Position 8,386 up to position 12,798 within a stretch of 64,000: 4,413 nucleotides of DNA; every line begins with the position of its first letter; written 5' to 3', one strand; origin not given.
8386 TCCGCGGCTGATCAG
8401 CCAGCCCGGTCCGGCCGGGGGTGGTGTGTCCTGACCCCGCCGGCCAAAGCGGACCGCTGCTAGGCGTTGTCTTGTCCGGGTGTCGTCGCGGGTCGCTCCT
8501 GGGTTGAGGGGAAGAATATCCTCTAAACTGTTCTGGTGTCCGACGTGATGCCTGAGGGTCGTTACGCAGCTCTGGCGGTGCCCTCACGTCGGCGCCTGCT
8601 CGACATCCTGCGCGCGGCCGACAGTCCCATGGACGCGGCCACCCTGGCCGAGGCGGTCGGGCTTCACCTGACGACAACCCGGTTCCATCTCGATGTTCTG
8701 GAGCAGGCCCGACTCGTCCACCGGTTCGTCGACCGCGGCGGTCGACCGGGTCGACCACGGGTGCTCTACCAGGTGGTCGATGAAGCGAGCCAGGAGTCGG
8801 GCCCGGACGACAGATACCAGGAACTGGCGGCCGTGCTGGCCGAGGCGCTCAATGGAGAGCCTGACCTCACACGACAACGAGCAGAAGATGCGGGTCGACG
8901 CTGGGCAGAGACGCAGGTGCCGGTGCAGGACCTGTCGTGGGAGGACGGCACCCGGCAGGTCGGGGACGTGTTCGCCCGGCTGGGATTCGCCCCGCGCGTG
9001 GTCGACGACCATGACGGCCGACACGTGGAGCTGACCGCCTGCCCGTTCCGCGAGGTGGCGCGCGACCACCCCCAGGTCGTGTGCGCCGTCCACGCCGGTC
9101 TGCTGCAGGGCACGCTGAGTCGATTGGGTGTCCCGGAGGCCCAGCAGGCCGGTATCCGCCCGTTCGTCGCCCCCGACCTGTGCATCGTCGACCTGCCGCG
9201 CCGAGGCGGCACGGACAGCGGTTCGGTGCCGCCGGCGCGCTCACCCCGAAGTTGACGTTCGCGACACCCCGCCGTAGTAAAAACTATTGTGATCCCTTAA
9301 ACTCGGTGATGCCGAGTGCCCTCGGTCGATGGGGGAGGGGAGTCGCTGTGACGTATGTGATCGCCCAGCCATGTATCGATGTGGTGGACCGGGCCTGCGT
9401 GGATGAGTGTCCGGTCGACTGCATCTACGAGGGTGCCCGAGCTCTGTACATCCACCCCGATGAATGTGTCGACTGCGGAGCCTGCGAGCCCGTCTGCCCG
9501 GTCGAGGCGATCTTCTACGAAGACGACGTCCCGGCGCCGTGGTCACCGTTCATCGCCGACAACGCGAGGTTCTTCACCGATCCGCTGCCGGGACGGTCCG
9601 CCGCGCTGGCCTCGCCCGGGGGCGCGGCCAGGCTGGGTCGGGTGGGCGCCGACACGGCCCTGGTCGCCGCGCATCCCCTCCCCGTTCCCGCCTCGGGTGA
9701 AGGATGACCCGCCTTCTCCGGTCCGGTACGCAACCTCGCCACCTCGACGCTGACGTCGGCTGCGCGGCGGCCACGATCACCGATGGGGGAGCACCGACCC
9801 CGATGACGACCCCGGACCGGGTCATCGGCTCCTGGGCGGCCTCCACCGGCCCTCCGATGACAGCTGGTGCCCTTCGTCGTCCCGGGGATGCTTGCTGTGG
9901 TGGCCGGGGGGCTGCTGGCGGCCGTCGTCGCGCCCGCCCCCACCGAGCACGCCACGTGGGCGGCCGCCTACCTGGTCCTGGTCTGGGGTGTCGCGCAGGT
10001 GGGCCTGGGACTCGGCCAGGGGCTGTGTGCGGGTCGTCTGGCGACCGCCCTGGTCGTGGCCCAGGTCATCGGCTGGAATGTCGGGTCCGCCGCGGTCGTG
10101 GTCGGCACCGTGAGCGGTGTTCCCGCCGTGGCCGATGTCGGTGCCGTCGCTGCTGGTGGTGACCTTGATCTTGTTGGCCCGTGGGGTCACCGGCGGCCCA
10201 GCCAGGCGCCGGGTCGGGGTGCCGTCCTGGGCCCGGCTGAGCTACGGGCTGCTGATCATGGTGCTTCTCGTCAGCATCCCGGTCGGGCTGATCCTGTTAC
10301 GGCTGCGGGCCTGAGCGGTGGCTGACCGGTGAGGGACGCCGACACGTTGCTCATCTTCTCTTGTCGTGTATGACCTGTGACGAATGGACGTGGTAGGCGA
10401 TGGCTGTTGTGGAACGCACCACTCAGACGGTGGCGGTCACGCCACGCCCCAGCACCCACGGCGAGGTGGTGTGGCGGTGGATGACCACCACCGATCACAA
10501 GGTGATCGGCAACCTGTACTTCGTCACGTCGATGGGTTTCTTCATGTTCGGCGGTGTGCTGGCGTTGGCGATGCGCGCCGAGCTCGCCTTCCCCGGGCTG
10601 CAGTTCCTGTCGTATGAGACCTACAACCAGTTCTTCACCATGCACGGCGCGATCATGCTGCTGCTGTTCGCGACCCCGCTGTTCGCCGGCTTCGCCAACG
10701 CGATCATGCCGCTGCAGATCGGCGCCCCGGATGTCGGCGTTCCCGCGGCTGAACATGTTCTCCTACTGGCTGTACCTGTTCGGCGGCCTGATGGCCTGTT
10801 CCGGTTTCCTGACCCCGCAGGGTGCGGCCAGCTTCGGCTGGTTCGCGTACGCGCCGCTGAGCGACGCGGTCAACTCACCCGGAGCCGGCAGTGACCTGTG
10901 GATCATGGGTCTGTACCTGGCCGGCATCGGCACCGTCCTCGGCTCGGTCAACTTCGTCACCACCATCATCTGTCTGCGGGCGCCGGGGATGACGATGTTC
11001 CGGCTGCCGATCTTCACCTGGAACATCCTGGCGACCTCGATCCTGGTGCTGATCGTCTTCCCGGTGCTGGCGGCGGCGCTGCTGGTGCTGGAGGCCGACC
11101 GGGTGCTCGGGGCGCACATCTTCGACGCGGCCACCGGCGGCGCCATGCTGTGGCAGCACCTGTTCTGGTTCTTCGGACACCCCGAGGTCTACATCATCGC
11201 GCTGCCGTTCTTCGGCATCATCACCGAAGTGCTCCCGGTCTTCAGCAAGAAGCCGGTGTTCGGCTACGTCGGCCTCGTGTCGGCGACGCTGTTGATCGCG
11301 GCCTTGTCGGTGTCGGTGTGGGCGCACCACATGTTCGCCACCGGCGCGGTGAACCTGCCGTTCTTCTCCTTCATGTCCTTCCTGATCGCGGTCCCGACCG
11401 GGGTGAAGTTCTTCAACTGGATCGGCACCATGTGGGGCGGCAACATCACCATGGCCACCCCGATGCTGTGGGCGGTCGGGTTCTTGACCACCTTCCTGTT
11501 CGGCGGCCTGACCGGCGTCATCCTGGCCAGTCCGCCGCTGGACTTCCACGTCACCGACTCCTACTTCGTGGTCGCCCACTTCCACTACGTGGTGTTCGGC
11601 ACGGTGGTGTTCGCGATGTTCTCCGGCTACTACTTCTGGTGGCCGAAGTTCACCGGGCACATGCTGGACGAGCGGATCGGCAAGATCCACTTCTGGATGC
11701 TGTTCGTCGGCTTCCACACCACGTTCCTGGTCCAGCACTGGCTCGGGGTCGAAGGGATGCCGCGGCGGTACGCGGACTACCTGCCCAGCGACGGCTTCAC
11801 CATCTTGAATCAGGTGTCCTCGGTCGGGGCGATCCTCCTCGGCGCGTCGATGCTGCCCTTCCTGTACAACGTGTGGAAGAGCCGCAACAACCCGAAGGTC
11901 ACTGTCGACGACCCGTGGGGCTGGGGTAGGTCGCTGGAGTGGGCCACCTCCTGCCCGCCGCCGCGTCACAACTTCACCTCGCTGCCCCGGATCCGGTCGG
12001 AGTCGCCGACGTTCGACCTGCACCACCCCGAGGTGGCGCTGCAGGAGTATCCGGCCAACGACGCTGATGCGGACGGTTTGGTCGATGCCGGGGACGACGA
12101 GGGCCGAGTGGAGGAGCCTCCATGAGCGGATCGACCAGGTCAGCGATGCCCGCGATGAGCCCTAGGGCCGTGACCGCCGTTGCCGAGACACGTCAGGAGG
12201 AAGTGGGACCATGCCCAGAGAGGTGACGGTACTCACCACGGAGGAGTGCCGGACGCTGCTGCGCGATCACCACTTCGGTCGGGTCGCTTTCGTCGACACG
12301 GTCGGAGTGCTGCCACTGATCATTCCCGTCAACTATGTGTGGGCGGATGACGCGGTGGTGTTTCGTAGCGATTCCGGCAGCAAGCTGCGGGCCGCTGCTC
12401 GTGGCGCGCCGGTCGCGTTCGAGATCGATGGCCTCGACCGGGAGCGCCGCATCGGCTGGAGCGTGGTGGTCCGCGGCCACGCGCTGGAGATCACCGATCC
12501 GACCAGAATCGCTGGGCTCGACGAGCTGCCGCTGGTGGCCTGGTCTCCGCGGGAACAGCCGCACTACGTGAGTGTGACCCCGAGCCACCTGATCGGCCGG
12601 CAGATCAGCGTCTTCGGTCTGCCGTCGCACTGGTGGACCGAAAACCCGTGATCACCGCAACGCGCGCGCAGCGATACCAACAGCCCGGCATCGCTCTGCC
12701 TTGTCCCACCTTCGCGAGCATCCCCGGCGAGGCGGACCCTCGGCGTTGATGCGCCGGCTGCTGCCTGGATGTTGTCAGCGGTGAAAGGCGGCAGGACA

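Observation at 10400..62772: Many conserved genes are interrupted by single-base frameshifts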

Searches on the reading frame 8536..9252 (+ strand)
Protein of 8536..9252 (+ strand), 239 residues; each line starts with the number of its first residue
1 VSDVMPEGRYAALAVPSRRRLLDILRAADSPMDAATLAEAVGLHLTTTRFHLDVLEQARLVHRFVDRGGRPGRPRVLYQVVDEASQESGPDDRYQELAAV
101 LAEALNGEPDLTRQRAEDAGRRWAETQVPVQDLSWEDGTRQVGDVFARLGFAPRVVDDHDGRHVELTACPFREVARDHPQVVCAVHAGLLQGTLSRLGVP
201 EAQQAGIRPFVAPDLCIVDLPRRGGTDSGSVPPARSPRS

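Call 44: search_protein_families(library=pfam, proteins=[window:8536-9252:+], max_evalue=0.01)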
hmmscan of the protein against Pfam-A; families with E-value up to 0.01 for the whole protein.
window:8536-9252:+ (239 aa): 4 families
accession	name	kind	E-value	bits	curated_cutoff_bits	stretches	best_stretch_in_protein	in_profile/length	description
PF12840.13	HTH_20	-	2.3e-08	34.3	27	1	16-62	4-49/51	Helix-turn-helix domain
PF01022.26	HTH_5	-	3.7e-05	23.9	22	1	16-62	2-46/47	Bacterial regulatory protein, arsR family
PF09339.16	HTH_IclR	-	0.00022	21.4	22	1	20-62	7-49/52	IclR helix-turn-helix domain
PF08100.18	Dimerisation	-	0.0044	17.2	25.6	0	20-63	29-72/93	O-methyltransferase dimerisation domain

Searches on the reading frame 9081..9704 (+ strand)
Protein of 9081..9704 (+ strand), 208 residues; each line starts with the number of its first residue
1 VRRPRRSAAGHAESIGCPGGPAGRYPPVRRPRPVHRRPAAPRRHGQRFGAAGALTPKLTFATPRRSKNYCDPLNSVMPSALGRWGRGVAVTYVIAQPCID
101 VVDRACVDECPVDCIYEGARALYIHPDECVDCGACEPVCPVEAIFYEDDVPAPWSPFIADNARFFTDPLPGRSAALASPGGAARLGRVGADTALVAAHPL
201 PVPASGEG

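Call 44: search_protein_families(library=pfam, proteins=[window:9081-9704:+], max_evalue=0.01)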
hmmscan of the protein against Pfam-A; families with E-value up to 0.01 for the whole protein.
window:9081-9704:+ (208 aa): 11 families
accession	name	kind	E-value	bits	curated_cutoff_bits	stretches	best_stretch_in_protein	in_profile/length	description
PF00037.32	Fer4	-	1.9e-10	40.5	21.1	1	123-144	2-23/24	4Fe-4S binding domain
PF12838.12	Fer4_7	-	9.3e-06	26.5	27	1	104-143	6-52/52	4Fe-4S dicluster domain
PF13183.11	Fer4_8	-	4.2e-05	24.4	27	1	127-144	3-20/68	4Fe-4S dicluster domain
PF13484.11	Fer4_16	-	0.00018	22.7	30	1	128-147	1-20/66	4Fe-4S double cluster binding domain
PF25160.1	LdpA_Fe-S-bd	-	0.0002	21.5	27.6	1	103-144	6-43/49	LdpA Fe-S cluster-binding domain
PF12797.12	Fer4_2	-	0.00021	21.5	24.5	1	122-141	3-22/22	4Fe-4S binding domain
PF13187.11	Fer4_9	-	0.00056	20.3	27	1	105-144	7-52/52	4Fe-4S dicluster domain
PF12837.12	Fer4_6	-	0.0013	19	25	1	126-144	6-24/24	4Fe-4S binding domain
PF13237.11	Fer4_10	-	0.003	17.9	25.5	1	122-142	2-23/53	4Fe-4S dicluster domain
PF12800.12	Fer4_4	-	0.0056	17.4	24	1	126-141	1-16/17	4Fe-4S binding domain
PF14697.11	Fer4_21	-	0.0058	17.2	35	0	104-144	12-57/59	4Fe-4S dicluster domain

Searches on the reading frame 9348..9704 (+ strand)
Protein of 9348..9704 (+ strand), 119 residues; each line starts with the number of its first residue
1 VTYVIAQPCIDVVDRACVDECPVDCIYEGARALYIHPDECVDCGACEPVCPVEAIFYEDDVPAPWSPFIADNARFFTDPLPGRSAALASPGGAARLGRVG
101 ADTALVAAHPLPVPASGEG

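Call 53: find_encoding_contigs(protein=window:9348-9704:+, flank=10000, max_places=10)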
Protein seq(119 aa) (119 aa): no gene with exactly this product is on record in the collection.

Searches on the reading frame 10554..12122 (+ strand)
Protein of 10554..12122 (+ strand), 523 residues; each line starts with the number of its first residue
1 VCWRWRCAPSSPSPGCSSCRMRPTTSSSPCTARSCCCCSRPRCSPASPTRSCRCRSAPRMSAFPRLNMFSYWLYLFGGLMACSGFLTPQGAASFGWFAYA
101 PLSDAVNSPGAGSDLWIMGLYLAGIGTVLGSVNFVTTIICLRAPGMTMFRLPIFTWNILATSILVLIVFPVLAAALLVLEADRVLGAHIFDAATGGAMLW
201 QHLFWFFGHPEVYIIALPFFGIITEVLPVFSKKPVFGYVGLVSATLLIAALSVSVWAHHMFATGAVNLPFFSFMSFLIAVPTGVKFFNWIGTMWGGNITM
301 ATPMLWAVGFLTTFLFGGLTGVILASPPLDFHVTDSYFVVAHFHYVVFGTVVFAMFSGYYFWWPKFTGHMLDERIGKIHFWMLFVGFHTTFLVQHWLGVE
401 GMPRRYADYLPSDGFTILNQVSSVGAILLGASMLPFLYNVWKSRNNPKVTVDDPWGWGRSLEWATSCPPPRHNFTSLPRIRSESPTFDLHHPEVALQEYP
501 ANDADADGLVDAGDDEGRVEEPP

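Call 6: search_protein_families(library=pfam, proteins=[window:10554-12122:+], max_evalue=0.01)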
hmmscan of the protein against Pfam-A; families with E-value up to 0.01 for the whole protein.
window:10554-12122:+ (523 aa): 1 family
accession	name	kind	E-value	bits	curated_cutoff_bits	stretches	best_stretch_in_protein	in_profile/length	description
PF00115.25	COX1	-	5.8e-131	437.8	34.8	1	59-428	74-436/436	Cytochrome C and Quinol oxidase polypeptide I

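Call 15: find_homologous_proteins(query=window:10737-12122:+, max_evalue=1e-50)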
Query window:10737-12122:+ (462 aa): 8000 proteins with E <= 1e-50 among 8000 candidates; the best 120 are listed.
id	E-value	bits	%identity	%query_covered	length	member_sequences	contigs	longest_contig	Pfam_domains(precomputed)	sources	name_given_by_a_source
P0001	0.0e+0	1299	-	-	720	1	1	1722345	PF00115.26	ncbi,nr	ncbi:cbb3-type cytochrome c oxidase subunit I, partial [Streptomyces sp. MT29]|nr:cbb3-type cytochro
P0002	5.3e-294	994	93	100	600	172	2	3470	PF00115.26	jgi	jgi:cytochrome c oxidase subunit 1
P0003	1.6e-287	972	94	96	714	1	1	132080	PF00115.26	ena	-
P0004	1.2e-285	966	88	100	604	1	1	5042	PF00115.26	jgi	jgi:cytochrome c oxidase subunit I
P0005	6.9e-276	934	85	100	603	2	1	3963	PF00115.26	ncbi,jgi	-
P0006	1.1e-275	933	85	100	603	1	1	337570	PF00115.26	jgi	jgi:cytochrome c oxidase subunit 1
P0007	1.0e-274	930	85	100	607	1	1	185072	PF00115.26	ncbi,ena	-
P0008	9.0e-274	927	85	100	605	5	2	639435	PF00115.26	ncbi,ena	-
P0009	1.2e-273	927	84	100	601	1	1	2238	PF00115.26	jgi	jgi:cytochrome c oxidase subunit 1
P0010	2.1e-273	926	85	100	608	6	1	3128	PF00115.26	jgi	jgi:cytochrome c oxidase subunit 1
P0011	2.5e-273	926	85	100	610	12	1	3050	PF00115.26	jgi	jgi:cytochrome c oxidase subunit I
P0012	8.2e-273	924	84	100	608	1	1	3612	PF00115.26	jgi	jgi:cytochrome c oxidase subunit 1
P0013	2.4e-272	922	85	99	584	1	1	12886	PF00115.26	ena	-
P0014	2.5e-272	922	84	100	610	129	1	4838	PF00115.26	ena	-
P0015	1.0e-271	920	84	100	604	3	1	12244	PF00115.26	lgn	-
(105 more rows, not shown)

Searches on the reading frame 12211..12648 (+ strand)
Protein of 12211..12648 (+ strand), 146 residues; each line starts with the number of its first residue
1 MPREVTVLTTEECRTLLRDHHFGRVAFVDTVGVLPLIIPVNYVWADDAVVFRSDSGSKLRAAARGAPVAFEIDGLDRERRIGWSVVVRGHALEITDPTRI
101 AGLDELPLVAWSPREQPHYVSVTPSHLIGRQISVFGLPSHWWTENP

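Call 21: find_encoding_contigs(protein=window:12211-12648:+, flank=10000, max_places=8)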
Protein window:12211-12648:+ (146 aa): 1 contig read that carries it; 1 place shown.
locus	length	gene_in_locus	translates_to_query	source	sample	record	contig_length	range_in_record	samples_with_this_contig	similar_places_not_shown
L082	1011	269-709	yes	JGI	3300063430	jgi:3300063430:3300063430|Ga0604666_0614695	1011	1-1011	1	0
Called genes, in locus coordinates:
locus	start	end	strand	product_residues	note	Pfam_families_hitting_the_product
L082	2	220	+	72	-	?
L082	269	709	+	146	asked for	PF12900:Pyridox_ox_2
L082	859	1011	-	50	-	?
